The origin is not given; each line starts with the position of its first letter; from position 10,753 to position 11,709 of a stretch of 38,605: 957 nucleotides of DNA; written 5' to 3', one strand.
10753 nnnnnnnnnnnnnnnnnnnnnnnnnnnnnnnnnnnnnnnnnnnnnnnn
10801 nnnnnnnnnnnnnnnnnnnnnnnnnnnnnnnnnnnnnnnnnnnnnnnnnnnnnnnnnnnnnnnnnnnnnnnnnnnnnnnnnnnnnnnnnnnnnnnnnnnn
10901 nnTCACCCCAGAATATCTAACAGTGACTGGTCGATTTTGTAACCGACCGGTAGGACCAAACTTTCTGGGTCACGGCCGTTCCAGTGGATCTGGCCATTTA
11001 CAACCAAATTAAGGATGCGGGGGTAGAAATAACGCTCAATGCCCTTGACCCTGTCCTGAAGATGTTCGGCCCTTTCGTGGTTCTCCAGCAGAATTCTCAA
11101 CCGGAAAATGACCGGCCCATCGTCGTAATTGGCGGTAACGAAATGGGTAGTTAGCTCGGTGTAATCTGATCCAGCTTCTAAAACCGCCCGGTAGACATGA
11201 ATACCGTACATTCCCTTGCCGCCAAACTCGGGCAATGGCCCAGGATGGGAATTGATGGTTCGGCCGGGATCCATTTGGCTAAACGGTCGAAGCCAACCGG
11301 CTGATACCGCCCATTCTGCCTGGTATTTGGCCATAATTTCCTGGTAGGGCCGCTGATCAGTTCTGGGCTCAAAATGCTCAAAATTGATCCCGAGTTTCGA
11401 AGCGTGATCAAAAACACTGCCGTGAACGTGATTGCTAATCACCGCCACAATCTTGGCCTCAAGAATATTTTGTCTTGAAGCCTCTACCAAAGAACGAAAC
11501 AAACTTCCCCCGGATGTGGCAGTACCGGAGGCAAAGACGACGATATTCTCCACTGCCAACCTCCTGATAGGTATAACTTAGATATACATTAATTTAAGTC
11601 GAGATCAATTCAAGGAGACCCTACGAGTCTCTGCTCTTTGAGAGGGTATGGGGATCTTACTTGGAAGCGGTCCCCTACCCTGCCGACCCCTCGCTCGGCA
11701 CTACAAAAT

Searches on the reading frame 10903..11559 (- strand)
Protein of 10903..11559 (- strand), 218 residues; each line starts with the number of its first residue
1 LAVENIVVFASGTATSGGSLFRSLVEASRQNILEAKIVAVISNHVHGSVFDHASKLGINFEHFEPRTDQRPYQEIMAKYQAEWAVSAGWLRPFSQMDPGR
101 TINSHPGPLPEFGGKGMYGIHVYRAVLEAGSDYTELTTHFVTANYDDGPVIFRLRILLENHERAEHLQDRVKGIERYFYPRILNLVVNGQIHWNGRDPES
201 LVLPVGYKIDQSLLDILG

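Call 17: search_protein_families(library=pfam, proteins=[window:10903-11559:-])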
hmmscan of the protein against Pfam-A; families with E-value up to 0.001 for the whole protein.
window:10903-11559:- (218 aa): 1 family
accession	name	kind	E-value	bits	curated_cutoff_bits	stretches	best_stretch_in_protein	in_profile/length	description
PF00551.24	Formyl_trans_N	-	2e-21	77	26.1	1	5-182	2-180/181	Formyl transferase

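Call 40: find_homologous_proteins(query=window:10903-11559:-, max_evalue=1e-20)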
Query window:10903-11559:- (218 aa): 36 proteins with E <= 1e-20 among 225 candidates.
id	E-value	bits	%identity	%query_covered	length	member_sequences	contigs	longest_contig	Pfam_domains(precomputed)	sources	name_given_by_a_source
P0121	1.4e-142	491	100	99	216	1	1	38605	PF00551.25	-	-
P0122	1.3e-52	196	47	94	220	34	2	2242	PF00551.25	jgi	jgi:phosphoribosylglycinamide formyltransferase-1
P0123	1.6e-52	196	47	92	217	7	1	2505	PF00551.25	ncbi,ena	ncbi:MAG: formyltransferase family protein [Patescibacteria group bacterium]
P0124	1.7e-52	196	47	94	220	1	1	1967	PF00551.25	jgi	jgi:phosphoribosylglycinamide formyltransferase-1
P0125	2.1e-52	196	48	96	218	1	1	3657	PF00551.25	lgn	-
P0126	6.0e-52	194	47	94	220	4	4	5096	PF00551.25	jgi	jgi:phosphoribosylglycinamide formyltransferase-1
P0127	8.2e-52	194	48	94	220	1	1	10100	PF00551.25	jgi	jgi:folate-dependent phosphoribosylglycinamide formyltransferase PurN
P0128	1.0e-51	193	49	90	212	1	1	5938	PF00551.25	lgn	-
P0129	1.8e-51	193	47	90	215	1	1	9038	PF00551.25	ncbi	-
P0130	2.0e-51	193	46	93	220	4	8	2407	PF00551.25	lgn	-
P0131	2.4e-51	192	48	93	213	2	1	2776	PF00551.25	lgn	-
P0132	6.5e-51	191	47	92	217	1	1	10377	PF00551.25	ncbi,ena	ncbi:MAG: formyltransferase family protein [Patescibacteria group bacterium]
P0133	7.0e-50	187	46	92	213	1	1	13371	PF00551.25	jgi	jgi:phosphoribosylglycinamide formyltransferase-1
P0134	8.7e-50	187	45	95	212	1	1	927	PF00551.25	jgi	-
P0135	2.4e-49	186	44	98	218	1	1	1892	PF00551.25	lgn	-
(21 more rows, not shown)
